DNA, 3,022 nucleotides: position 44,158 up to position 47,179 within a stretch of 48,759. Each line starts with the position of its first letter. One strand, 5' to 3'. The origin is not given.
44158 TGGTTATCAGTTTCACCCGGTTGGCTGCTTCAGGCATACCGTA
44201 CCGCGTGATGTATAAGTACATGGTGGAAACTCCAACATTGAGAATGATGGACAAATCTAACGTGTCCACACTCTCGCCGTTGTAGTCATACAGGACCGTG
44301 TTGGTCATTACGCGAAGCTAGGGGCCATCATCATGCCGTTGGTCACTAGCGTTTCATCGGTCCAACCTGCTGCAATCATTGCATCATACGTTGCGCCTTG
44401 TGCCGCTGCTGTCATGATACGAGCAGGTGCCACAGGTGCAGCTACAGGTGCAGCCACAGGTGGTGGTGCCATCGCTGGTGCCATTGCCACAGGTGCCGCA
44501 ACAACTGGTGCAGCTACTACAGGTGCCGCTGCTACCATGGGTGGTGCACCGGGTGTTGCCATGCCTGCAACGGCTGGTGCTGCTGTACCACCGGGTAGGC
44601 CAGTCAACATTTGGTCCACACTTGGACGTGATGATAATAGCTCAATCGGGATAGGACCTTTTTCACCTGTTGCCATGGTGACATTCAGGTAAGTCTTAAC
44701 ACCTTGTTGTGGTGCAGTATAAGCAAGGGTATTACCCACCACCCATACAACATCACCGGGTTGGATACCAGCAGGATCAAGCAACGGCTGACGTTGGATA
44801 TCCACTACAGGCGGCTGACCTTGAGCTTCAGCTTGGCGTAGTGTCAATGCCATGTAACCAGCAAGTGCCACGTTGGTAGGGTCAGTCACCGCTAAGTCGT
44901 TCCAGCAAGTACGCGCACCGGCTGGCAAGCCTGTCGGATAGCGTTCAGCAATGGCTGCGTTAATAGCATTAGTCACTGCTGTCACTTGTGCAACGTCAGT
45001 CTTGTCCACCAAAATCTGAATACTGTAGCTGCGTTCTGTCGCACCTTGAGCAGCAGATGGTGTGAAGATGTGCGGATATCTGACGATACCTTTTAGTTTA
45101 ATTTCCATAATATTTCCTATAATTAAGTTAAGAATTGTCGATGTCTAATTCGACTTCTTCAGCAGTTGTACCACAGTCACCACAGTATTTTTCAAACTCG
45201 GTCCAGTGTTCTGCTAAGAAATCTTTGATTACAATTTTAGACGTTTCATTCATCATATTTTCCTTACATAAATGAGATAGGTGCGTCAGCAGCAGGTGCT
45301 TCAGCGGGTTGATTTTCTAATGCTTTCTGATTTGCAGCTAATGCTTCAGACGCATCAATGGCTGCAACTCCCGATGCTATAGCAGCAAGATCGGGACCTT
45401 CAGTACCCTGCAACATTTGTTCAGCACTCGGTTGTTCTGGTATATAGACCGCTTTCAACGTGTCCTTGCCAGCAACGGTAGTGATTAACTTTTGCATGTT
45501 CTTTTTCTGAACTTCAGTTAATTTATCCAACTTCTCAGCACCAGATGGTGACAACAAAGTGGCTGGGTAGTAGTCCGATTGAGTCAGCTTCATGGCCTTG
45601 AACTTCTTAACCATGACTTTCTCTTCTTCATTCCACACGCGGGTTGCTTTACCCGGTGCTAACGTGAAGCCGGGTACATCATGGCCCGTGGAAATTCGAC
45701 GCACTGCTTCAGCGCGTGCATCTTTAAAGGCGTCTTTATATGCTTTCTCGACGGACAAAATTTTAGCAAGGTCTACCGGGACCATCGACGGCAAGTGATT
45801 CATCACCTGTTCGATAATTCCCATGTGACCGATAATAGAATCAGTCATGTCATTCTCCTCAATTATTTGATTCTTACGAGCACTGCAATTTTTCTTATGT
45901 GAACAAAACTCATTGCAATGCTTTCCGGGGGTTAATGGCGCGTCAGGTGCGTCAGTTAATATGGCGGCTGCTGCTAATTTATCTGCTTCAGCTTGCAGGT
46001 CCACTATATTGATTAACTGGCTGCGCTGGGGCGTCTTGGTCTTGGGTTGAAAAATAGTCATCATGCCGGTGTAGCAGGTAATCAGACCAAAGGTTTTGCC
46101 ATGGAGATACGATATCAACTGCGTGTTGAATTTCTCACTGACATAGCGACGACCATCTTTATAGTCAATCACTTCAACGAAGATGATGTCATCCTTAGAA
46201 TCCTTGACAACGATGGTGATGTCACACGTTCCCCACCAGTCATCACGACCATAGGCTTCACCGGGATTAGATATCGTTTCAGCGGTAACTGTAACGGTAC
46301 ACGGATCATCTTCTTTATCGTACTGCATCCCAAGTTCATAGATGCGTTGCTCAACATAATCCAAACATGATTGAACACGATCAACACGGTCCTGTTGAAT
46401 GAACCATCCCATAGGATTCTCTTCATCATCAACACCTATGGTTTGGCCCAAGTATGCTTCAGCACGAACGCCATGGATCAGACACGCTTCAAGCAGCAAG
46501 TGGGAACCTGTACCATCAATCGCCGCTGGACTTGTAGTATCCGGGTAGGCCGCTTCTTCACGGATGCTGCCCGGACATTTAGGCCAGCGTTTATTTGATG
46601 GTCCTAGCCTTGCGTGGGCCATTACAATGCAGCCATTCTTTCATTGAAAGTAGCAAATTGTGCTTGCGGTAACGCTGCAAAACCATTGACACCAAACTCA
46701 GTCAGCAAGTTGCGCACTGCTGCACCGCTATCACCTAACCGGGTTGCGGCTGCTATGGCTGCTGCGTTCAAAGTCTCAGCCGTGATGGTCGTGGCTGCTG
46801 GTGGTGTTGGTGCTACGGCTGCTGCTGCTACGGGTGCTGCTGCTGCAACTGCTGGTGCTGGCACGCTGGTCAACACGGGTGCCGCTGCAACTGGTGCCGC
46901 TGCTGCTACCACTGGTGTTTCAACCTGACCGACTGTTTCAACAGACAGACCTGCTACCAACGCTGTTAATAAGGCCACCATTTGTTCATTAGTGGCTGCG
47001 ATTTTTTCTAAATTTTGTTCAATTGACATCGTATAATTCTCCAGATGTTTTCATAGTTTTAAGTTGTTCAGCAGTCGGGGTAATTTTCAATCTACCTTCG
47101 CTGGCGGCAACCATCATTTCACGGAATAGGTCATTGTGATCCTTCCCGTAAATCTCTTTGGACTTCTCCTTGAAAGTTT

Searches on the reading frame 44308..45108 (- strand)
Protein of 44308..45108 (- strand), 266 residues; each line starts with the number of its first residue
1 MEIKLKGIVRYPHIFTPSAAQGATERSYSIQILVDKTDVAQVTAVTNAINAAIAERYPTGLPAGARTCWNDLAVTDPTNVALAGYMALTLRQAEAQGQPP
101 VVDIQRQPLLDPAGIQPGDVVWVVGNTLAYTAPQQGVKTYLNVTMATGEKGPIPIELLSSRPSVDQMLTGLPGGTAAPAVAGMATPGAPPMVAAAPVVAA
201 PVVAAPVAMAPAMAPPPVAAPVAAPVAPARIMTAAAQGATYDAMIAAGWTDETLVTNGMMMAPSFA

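Call 68: search_protein_families(library=phrogs, proteins=[window:44308-45108:-], max_evalue=0.001)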
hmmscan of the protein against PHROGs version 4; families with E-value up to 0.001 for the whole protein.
window:44308-45108:- (266 aa): 2 families
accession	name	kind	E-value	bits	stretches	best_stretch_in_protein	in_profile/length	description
phrog_112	-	DNA, RNA and nucleotide metabolism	7.1e-14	53.1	1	6-142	26-169/265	Gp2.5-like ssDNA binding protein and ssDNA annealing protein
phrog_7011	-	DNA, RNA and nucleotide metabolism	1.6e-09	38.5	1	82-262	112-302/303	Gp2.5-like ssDNA binding protein and ssDNA annealing protein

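Call 109: search_protein_families(library=pfam, proteins=[window:44308-45108:-], max_evalue=0.001)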
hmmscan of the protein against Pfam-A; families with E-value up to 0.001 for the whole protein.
window:44308-45108:- (266 aa): 1 family
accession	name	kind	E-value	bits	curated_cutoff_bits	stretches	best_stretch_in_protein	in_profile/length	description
PF10991.15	Enc34_ssDNA-bd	-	1.2e-12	48.3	26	1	9-145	10-148/176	Enterobacter phage Enc34, ssDNA-binding protein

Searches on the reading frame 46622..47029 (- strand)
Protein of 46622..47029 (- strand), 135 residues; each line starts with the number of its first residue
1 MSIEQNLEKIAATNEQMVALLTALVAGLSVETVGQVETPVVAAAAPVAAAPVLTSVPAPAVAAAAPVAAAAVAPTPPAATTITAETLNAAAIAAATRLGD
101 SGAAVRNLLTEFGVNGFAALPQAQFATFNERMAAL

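Call 68: search_protein_families(library=phrogs, proteins=[window:46622-47029:-], max_evalue=0.001)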
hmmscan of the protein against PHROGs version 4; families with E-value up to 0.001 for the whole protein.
window:46622-47029:- (135 aa): 2 families
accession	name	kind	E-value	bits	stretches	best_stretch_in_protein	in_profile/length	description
phrog_18562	-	unknown function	5.5e-07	31.2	1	32-135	34-147/151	-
phrog_22695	-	unknown function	1.8e-06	29.4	1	7-131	28-144/152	-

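Call 109: search_protein_families(library=pfam, proteins=[window:46622-47029:-], max_evalue=0.001)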
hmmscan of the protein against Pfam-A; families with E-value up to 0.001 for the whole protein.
window:46622-47029:- (135 aa): 0 families
